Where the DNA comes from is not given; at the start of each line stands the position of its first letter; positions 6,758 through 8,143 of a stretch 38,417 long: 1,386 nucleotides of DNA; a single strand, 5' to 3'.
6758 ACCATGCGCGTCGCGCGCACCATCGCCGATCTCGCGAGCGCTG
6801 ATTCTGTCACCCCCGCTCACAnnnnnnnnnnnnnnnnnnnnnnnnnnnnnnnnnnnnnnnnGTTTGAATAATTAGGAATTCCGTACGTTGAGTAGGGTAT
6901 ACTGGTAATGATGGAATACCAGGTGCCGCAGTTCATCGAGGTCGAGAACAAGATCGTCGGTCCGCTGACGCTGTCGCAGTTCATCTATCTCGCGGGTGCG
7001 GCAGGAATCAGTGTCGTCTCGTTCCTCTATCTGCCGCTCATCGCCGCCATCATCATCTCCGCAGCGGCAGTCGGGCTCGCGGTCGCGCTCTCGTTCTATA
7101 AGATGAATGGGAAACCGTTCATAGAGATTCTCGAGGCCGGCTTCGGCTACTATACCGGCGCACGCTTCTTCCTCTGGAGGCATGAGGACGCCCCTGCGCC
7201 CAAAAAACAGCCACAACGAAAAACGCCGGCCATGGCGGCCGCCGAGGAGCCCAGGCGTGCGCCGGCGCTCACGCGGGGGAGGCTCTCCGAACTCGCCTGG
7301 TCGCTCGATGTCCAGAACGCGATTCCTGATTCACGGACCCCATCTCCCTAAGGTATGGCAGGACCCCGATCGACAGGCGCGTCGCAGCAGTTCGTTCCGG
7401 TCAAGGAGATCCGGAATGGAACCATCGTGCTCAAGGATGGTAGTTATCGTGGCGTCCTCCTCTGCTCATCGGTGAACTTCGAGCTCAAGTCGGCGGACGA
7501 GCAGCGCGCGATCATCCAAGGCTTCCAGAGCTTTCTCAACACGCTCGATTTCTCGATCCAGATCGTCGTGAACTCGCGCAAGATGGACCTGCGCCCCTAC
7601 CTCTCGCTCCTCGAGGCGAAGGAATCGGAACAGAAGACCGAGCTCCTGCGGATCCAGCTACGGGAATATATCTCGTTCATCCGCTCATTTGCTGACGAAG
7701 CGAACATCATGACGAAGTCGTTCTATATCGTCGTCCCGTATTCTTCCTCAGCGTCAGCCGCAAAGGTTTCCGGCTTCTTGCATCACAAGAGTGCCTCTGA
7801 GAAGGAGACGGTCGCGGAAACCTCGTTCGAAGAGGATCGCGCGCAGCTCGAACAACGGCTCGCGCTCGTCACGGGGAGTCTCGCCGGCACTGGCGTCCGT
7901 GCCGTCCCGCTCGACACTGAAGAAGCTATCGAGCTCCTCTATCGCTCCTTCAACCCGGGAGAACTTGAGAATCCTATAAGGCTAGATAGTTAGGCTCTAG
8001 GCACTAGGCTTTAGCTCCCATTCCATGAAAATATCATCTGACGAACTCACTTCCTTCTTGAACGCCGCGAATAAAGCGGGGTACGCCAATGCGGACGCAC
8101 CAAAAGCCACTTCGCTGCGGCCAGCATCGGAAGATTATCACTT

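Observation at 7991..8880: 890-bp DUF5680 + four-helix-bundle (23S-rRNA-IVS/Avd-type) cassette bounded by 24-nt inverted repeats inside a T4SS-like operon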

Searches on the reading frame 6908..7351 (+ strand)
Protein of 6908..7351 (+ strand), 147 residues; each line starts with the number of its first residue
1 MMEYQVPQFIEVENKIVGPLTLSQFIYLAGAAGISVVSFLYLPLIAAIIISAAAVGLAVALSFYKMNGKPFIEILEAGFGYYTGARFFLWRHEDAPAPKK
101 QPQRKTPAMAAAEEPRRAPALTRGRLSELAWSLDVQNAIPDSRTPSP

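Call 6: search_protein_families(library=pfam, proteins=[window:6908-7351:+], max_evalue=0.01)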
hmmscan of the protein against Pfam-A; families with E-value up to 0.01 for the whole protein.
window:6908-7351:+ (147 aa): 1 family
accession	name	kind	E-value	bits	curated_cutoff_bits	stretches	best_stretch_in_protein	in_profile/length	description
PF12666.12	PrgI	-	4.4e-07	30.8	27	1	10-77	6-77/91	PrgI family protein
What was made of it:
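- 6908..7351 (+): PrgI-family gene, first gene of the conserved chromosomal T4SS-like block. Pfam PrgI 30.8 bits against a cut-off of 27 (call 6).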

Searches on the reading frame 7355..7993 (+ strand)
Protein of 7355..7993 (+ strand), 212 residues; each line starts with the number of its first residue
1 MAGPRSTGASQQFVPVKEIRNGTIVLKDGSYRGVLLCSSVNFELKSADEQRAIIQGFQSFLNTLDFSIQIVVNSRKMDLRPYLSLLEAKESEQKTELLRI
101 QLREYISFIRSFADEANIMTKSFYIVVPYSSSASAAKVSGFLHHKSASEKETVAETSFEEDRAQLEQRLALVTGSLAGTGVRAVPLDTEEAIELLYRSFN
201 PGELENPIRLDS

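Call 6: search_protein_families(library=pfam, proteins=[window:7355-7993:+], max_evalue=0.01)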
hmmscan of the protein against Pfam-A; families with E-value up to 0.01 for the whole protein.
window:7355-7993:+ (212 aa): 0 families

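Call 32: search_protein_families(library=ncbifam, proteins=[window:7355-7993:+], max_evalue=0.01)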
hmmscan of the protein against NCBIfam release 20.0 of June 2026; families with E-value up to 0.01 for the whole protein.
window:7355-7993:+ (212 aa): 5 families
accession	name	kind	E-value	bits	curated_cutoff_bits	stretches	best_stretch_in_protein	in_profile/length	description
NF045975.1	VirB4_plasma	equivalog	2.4e-10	38.8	590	1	10-131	104-236/894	Mbov_0397 family ICE element conjugal transfer ATPase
NF045971.1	conju_CD1110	equivalog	9.2e-09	34.1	325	1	11-173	2-164/752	VirB4-like conjugal transfer ATPase, CD1110 family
NF041427.1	TrsD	subfamily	1.2e-06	28.5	200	1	19-128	24-143/201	TrsD/TraD family conjugative transfer protein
TIGR00929.1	VirB4_CagE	subfamily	3.1e-05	22.4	643.1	1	10-176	8-170/792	VirB4 family type IV secretion/conjugal transfer ATPase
NF042935.1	SCO6880_fam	subfamily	0.00071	18.6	60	1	150-203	236-290/477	SCO6880 family protein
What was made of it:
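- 7355..7993 (+): TraC-like gene, the detached N-terminal domain of VirB4. Its stop codon TAG (7991-7993) is the first triplet of the left arm. NCBIfam VirB4 models match at roughly positions 2-236, depending on the model (call 32).
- On IS / MITE transposon: There is no transposase domain (calls 6, 32).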
